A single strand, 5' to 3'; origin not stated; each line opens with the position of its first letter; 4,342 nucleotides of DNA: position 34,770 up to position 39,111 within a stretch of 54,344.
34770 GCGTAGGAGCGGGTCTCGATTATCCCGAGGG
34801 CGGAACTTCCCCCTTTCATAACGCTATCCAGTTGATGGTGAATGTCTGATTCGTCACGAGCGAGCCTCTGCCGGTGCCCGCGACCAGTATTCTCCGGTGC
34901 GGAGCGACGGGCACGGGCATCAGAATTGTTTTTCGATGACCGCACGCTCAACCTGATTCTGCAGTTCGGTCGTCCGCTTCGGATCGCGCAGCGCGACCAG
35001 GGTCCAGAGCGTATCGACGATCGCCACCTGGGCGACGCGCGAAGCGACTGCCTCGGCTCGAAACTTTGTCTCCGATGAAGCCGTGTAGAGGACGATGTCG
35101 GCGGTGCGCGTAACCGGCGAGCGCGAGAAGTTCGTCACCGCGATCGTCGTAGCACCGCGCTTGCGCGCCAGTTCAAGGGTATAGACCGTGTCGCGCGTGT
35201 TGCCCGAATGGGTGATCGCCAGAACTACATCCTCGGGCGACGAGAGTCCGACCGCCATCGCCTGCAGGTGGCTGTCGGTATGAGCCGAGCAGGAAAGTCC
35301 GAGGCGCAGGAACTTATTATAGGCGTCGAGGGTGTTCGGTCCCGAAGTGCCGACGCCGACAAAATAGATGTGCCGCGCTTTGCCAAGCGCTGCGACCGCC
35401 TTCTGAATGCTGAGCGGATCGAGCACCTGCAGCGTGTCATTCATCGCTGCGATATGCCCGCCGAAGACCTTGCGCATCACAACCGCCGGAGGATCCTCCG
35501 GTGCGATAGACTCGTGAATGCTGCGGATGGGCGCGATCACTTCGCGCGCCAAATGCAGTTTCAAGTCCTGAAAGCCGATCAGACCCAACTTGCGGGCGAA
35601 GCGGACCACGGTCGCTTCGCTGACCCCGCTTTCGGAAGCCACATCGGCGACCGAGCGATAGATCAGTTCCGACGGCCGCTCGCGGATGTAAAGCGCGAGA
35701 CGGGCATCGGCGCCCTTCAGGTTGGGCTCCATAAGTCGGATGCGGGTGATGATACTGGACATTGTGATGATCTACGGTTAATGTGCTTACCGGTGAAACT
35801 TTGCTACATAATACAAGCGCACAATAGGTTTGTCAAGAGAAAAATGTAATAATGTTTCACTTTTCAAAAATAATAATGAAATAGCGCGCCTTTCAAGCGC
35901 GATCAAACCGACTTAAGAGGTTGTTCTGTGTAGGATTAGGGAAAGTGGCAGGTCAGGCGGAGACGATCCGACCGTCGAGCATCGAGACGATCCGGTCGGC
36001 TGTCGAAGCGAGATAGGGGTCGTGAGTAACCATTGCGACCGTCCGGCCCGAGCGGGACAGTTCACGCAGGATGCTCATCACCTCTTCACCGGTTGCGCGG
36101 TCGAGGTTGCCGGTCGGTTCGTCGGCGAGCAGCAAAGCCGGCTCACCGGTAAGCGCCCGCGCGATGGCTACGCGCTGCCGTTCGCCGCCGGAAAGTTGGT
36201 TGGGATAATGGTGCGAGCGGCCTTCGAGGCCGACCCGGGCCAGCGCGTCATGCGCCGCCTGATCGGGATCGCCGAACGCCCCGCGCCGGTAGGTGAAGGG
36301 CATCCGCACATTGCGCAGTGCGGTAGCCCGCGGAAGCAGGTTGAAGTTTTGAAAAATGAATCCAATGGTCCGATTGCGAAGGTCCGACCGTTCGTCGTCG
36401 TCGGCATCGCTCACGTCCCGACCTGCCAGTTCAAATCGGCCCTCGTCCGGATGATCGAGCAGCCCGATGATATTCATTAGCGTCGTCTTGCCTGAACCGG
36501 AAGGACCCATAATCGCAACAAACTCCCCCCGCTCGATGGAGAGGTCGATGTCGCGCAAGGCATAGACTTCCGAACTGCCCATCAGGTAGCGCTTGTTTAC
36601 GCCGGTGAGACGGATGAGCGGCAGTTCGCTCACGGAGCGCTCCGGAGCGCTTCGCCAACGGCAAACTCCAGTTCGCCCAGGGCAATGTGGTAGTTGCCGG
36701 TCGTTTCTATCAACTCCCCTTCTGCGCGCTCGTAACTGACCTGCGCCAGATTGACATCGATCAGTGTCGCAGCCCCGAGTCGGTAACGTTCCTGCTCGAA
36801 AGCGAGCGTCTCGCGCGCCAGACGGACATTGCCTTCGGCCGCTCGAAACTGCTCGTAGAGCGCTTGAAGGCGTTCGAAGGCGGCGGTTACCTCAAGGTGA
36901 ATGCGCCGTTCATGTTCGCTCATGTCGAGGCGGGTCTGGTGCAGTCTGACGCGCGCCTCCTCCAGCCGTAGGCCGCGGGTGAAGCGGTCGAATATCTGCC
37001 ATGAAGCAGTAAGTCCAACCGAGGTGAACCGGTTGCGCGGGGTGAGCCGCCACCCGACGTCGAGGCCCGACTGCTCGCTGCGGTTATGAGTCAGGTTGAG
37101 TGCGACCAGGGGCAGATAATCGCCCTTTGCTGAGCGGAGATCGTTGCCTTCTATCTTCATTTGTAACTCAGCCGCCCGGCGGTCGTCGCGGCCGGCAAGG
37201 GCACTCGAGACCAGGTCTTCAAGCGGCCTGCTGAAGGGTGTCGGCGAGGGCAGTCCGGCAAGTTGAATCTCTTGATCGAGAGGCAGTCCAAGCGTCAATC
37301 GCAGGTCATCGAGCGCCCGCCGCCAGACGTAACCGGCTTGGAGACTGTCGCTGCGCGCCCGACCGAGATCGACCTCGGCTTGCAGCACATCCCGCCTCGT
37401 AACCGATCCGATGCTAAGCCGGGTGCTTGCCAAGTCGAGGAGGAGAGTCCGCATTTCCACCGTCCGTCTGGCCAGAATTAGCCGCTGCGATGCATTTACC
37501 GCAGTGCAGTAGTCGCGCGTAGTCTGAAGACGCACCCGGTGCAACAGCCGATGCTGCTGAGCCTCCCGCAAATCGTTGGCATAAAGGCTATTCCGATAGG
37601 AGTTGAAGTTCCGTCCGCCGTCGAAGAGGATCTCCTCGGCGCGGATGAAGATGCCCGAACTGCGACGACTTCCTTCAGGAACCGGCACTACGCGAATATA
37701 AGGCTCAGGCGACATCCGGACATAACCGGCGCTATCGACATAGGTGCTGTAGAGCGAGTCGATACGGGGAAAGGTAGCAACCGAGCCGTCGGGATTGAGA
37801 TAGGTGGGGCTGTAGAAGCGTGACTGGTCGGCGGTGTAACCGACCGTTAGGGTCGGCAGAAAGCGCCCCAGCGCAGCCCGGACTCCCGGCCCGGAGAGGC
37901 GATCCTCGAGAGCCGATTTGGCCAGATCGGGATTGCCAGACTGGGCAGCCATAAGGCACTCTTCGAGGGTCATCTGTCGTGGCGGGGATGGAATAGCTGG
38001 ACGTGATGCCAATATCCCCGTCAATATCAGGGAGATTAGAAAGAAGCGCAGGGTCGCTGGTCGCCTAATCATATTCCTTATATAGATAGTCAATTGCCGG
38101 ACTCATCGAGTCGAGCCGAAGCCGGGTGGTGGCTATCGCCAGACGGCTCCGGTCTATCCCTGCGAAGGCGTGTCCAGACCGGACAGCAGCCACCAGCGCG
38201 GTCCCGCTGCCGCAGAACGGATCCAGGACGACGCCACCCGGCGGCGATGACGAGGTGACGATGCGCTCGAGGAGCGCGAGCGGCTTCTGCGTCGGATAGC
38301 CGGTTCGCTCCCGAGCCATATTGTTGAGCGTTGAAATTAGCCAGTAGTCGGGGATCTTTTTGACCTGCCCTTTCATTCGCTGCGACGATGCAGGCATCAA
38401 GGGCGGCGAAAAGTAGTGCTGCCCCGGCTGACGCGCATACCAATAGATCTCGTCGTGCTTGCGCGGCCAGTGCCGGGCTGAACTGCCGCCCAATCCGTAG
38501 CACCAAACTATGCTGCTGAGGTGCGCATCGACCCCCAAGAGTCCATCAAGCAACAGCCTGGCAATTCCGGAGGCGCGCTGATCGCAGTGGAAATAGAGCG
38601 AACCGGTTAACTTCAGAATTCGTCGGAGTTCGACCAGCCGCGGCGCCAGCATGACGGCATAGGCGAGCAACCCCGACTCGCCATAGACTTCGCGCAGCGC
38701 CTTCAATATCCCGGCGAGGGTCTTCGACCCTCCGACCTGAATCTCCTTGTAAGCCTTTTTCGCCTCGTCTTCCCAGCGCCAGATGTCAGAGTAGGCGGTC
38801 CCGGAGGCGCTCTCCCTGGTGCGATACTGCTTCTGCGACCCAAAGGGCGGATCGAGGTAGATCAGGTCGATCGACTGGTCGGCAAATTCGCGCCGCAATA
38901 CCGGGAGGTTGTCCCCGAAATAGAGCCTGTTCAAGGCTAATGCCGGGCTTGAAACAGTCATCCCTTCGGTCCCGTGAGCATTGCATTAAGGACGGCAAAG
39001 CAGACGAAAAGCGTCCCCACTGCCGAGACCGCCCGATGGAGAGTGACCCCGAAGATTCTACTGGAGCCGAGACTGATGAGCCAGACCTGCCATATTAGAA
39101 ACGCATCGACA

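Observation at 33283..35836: Self-contained four-gene mini microcompartment module: RpiR regulator + one BMC-H + one BMC-P + class II aldolase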

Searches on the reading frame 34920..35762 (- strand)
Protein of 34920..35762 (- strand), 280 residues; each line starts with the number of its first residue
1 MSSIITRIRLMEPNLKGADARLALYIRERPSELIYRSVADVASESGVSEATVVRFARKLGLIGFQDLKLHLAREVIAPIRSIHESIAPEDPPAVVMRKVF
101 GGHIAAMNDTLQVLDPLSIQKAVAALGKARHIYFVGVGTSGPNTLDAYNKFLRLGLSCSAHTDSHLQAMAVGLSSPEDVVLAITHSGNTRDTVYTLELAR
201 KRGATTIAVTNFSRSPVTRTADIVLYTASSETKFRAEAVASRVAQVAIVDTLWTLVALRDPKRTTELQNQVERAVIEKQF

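Call 4: search_protein_families(library=pfam, proteins=[window:34920-35762:-], max_evalue=0.01)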
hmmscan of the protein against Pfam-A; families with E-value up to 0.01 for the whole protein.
window:34920-35762:- (280 aa): 3 families
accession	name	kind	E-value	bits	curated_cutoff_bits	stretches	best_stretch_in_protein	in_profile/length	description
PF01380.27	SIS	-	2.4e-22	79.6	25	1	127-253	3-129/131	SIS domain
PF01418.23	HTH_6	-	1.4e-19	70.3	28.3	1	5-75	4-74/77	Helix-turn-helix domain, rpiR family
PF13580.11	SIS_2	-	8.4e-05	23.1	27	1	175-210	102-137/138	SIS domain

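Call 31: search_protein_families(library=ncbifam, proteins=[window:34920-35762:-], max_evalue=0.00001)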
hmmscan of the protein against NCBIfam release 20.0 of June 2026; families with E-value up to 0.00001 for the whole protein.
window:34920-35762:- (280 aa): 14 families
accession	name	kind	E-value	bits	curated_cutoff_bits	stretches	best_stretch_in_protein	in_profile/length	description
NF008458.0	PRK11337.1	equivalog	6.9e-61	205.8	378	1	3-274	15-286/293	MurR/RpiR family transcriptional regulator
NF040776.2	AlsR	equivalog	6.5e-51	172.9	400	1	3-272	3-272/279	transcriptional repressor AlsR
NF008451.0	PRK11302.1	subfamily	7.1e-49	166.8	296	1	5-273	4-271/286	transcriptional regulator HexR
NF008590.0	PRK11557.1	equivalog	2.5e-46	158.3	355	1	5-266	4-269/282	MurR/RpiR family transcriptional regulator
NF010701.0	PRK14101.1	equivalog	1.6e-45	155.5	920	1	2-274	341-612/638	bifunctional transcriptional regulator/glucokinase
NF012026.0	PRK15482.1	equivalog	1.1e-39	136.6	408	1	5-261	4-268/285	HTH-type transcriptional regulator MurR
TIGR01135.1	glmS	equivalog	2.6e-15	56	418.05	1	104-273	272-431/607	glutamine--fructose-6-phosphate transaminase (isomerizing)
NF001484.0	PRK00331.1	subfamily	6.9e-14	51.1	381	1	103-271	261-424/601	isomerizing glutamine--fructose-6-phosphate transaminase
TIGR03127.2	RuMP_HxlB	equivalog_domain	1.1e-09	38.4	160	1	107-235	8-131/178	6-phospho-3-hexuloisomerase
NF046059.1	NagB_SO3506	equivalog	3.3e-09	36.5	430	1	128-272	37-176/330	glucosamine-6-phosphate deaminase NagB-II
NF009222.0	PRK12570.1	subfamily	5.7e-08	32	255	1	175-225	137-187/307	N-acetylmuramic acid 6-phosphate etherase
NF003915.0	PRK05441.1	subfamily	1.1e-07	31.2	168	1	175-225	130-180/300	N-acetylmuramic acid 6-phosphate etherase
TIGR00274.1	TIGR00274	equivalog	1.8e-07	30.6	302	1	175-225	125-175/291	N-acetylmuramic acid 6-phosphate etherase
NF041755.1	RuMP_HxlAB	equivalog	2.7e-06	26.6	500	1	106-232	223-344/391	bifunctional 3-hexulose-6-phosphate synthase/6-phospho-3-hexuloisomerase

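Call 57: find_homologous_proteins(query=window:34920-35762:-, max_evalue=1e-30)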
Query window:34920-35762:- (280 aa): 382 proteins with E <= 1e-30 among 8000 candidates; the best 120 are listed.
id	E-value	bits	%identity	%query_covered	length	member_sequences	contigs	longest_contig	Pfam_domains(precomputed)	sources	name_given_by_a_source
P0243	1.3e-173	593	100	100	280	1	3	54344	PF01380.28,PF01418.24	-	-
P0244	3.8e-156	536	87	100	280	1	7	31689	PF01380.28,PF01418.24,PF13580.12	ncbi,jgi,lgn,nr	ncbi:MAG: MurR/RpiR family transcriptional regulator [Calditrichaeota bacterium]|nr:MurR/RpiR family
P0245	5.5e-143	493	78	100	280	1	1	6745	PF01380.28,PF01418.24,PF13580.12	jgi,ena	-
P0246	4.6e-142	490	80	100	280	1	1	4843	PF01380.28,PF01418.24,PF13580.12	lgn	-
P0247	4.1e-141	487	78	100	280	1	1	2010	PF01380.28,PF01418.24,PF13580.12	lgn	-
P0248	9.4e-140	482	77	100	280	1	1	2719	PF01380.28,PF01418.24,PF13580.12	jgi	-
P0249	4.4e-138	477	76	100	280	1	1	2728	PF01380.28,PF01418.24,PF13580.12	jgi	jgi:RpiR family transcriptional regulator, carbohydrate utilization regulator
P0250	4.9e-131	454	73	100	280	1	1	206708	PF01380.28,PF01418.24,PF13580.12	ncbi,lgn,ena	-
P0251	5.7e-128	444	71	100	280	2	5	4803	PF01380.28,PF01418.24,PF13580.12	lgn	-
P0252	2.0e-127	442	71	100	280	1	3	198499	PF01380.28,PF01418.24,PF13580.12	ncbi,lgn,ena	-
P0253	2.0e-126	439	73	96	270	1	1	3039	PF01380.28,PF01418.24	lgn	-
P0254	3.5e-126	438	72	100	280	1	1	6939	PF01380.28,PF01418.24,PF13580.12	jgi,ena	-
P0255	3.6e-126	438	73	96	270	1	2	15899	PF01380.28,PF01418.24,PF13580.12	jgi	jgi:DNA-binding MurR/RpiR family transcriptional regulator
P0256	4.8e-126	437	70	100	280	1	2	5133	PF01380.28,PF01418.24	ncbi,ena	-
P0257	4.0e-125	434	71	100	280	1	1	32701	PF01380.28,PF01418.24,PF13580.12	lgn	-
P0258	1.7e-122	426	69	100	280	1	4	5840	PF01380.28,PF01418.24,PF13580.12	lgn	-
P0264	6.8e-91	322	53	100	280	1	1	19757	PF01380.28,PF01418.24,PF13580.12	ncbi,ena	-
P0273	1.1e-82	295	51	99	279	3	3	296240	PF01380.28,PF01418.24,PF13580.12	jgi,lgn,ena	-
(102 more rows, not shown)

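Call 58: find_encoding_contigs(protein=P0244, flank=10000, max_places=8)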
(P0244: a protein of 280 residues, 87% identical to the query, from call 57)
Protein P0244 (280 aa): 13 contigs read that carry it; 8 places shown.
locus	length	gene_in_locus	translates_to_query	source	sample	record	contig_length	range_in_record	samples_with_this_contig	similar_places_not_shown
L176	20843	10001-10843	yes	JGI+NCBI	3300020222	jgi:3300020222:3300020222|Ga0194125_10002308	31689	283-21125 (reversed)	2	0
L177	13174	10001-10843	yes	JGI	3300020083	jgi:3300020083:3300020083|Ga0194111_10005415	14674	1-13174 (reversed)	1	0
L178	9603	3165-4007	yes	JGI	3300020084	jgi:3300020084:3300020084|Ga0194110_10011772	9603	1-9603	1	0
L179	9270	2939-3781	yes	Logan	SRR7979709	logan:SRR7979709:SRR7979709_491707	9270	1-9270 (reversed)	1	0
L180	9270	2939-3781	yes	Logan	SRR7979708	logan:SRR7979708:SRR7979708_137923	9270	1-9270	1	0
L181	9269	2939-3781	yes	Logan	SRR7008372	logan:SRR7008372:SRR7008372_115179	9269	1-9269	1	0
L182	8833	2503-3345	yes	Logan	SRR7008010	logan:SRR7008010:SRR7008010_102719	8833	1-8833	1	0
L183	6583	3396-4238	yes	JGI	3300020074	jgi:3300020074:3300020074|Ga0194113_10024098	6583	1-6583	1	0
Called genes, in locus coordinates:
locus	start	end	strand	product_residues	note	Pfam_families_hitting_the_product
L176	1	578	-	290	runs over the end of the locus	PF02195:ParB_N, PF17762:HTH_ParB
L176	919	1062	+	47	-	-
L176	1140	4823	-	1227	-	PF08126:Propeptide_C25, PF01364:Peptidase_C25, PF11974:bMG3 (faint), PF13620:CarboxypepD_reg, PF13715:CarbopepD_reg_2, PF21959:DUF6923 (faint), PF18962:Por_Secre_tail (weak)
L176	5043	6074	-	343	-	PF08309:LVIVD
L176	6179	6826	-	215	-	PF07638:Sigma70_ECF, PF04542:Sigma70_r2, PF08281:Sigma70_r4_2, PF04545:Sigma70_r4 (weak), PF22233:PhyR_sigma-like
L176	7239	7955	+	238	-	PF02517:Rce1-like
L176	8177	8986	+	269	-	PF01553:Acyltransferase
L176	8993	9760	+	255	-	PF01026:TatD_DNase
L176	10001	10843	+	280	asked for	PF01418:HTH_6, PF13580:SIS_2 (faint), PF01380:SIS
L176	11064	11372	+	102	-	PF00936:BMC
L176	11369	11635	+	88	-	PF03319:EutN_CcmL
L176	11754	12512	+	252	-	PF00596:Aldolase_II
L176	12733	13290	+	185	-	PF00578:AhpC-TSA, PF08534:Redoxin, PF00085:Thioredoxin, PF13098:Thioredoxin_2 (weak), PF13905:Thioredoxin_8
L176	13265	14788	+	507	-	PF19494:DUF6029 (weak)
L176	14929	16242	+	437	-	PF25145:NfeD1b_N, PF24961:NfeD_membrane, PF01957:NfeD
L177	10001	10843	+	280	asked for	PF01418:HTH_6, PF13580:SIS_2 (faint), PF01380:SIS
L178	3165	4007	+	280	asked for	PF01418:HTH_6, PF13580:SIS_2 (faint), PF01380:SIS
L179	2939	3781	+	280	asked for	PF01418:HTH_6, PF13580:SIS_2 (faint), PF01380:SIS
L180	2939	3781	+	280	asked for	PF01418:HTH_6, PF13580:SIS_2 (faint), PF01380:SIS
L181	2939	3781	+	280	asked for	PF01418:HTH_6, PF13580:SIS_2 (faint), PF01380:SIS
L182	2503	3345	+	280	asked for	PF01418:HTH_6, PF13580:SIS_2 (faint), PF01380:SIS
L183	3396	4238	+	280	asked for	PF01418:HTH_6, PF13580:SIS_2 (faint), PF01380:SIS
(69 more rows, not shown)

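Call 59: find_encoding_contigs(protein=P0273, flank=10000, max_places=1)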
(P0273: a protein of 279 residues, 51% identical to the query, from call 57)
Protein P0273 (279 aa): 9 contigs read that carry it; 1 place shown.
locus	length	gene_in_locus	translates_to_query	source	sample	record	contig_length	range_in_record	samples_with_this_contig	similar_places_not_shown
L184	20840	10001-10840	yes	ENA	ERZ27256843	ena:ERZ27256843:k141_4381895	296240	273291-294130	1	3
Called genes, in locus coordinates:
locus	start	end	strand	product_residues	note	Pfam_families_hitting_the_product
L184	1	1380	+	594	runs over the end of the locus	PF19190:BACON_2 (weak), PF18962:Por_Secre_tail (weak)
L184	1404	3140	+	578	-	PF13761:DUF4166 (faint), PF18962:Por_Secre_tail (weak), PF13860:FlgD_ig (faint)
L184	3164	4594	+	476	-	PF18962:Por_Secre_tail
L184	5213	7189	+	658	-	PF07732:Cu-oxidase_3, PF07731:Cu-oxidase_2, PF13860:FlgD_ig (weak), PF18962:Por_Secre_tail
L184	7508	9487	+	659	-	PF07732:Cu-oxidase_3 (weak), PF07731:Cu-oxidase_2, PF13860:FlgD_ig (weak), PF18962:Por_Secre_tail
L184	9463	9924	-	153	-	-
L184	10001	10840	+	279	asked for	PF01418:HTH_6, PF01380:SIS, PF13580:SIS_2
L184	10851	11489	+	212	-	PF27545:CsoS1D_N, PF00936:BMC (faint)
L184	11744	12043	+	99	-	PF00936:BMC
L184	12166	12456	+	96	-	PF03319:EutN_CcmL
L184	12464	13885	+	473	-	PF00171:Aldedh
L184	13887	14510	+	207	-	PF00936:BMC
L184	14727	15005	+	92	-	PF03319:EutN_CcmL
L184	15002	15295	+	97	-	PF03319:EutN_CcmL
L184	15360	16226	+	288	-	PF00596:Aldolase_II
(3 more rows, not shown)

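Call 66: list_cluster_members(proteins=[P0244, P0252, P0250, P0132, P0264])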
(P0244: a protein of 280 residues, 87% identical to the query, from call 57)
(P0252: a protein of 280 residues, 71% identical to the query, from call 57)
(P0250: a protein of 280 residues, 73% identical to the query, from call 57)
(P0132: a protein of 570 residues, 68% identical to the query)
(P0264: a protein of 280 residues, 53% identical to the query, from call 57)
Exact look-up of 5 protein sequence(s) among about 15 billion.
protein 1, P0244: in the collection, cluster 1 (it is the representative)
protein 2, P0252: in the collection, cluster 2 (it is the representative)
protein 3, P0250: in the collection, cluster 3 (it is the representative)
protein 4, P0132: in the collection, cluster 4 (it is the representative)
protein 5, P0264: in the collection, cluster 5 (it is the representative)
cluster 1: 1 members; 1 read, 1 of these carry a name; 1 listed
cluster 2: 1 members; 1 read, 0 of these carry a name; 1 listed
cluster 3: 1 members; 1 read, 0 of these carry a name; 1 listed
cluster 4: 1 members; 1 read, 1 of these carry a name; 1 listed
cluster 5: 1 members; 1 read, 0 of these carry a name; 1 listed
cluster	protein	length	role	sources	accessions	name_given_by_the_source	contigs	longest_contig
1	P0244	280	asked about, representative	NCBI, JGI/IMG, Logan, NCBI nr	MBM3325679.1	MAG: MurR/RpiR family transcriptional regulator [Calditrichaeota bacterium] | MurR/RpiR family transcriptional regulator [Calditrichota bacterium]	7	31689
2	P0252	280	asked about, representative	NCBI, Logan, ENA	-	-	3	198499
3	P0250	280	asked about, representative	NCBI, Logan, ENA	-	-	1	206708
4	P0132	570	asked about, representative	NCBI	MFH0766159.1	MAG: proline--tRNA ligase [Calditrichota bacterium]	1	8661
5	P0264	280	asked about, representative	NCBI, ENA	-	-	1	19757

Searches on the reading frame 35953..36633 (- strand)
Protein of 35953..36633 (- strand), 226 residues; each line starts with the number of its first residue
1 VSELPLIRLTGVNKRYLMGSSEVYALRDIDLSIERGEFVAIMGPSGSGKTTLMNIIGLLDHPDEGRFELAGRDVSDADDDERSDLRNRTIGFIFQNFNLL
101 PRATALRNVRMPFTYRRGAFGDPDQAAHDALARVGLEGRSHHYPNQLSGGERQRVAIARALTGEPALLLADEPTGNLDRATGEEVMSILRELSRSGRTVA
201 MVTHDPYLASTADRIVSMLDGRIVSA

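Call 4: search_protein_families(library=pfam, proteins=[window:35953-36633:-], max_evalue=0.01)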
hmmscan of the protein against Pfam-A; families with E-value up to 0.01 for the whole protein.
window:35953-36633:- (226 aa): 7 families
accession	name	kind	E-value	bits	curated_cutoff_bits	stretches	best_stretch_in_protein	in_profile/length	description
PF00005.33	ABC_tran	-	2e-35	122.8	25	1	26-174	1-136/137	ABC transporter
PF13304.12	AAA_21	-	4.1e-07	30.8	27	1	38-79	1-59/304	AAA domain, putative AbiEii toxin, Type IV TA system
PF02463.25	SMC_N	-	4.2e-06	26.8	40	0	143-218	133-211/220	RecF/RecN/SMC N terminal domain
PF13555.12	AAA_29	-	0.00087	19.4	27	1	31-59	17-46/61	P-loop containing region of AAA domain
PF13401.12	AAA_22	-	0.0023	18.7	27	1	36-108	5-33/130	AAA domain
PF13191.12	AAA_16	-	0.0026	18.7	32.6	1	33-57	21-45/167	AAA ATPase domain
PF13476.12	AAA_23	-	0.0079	17.3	27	0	28-57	14-40/201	AAA domain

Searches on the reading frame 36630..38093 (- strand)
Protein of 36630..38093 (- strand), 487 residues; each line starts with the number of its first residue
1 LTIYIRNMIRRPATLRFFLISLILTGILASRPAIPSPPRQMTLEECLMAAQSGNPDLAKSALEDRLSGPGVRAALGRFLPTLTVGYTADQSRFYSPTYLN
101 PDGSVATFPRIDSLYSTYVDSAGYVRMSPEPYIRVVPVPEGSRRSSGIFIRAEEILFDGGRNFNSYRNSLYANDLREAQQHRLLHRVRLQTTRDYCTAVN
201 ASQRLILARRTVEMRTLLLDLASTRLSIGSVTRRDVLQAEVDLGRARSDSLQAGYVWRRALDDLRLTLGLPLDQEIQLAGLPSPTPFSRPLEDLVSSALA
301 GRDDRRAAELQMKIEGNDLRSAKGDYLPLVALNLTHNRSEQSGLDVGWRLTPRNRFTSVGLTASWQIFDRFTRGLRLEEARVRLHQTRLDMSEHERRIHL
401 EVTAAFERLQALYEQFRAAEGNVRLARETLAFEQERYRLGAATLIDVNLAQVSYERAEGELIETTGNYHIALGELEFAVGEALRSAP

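Call 8: search_protein_families(library=pfam, proteins=[window:36630-38093:-], max_evalue=0.00001)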
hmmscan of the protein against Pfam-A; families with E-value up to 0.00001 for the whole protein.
window:36630-38093:- (487 aa): 1 family
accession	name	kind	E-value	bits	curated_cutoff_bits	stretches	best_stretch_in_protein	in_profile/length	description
PF02321.23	OEP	-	9.2e-43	146.7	22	2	291-480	1-187/187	Outer membrane efflux protein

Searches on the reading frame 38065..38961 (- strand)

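Call 8: search_protein_families(library=pfam, proteins=[window:38065-38961:-], max_evalue=0.00001)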
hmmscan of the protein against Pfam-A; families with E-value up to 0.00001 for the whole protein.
window:38065-38961:- (298 aa): 1 family
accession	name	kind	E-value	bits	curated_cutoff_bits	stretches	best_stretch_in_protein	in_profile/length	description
PF01555.25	N6_N4_Mtase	-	1.1e-33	117.5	26.7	1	31-273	1-213/221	DNA methylase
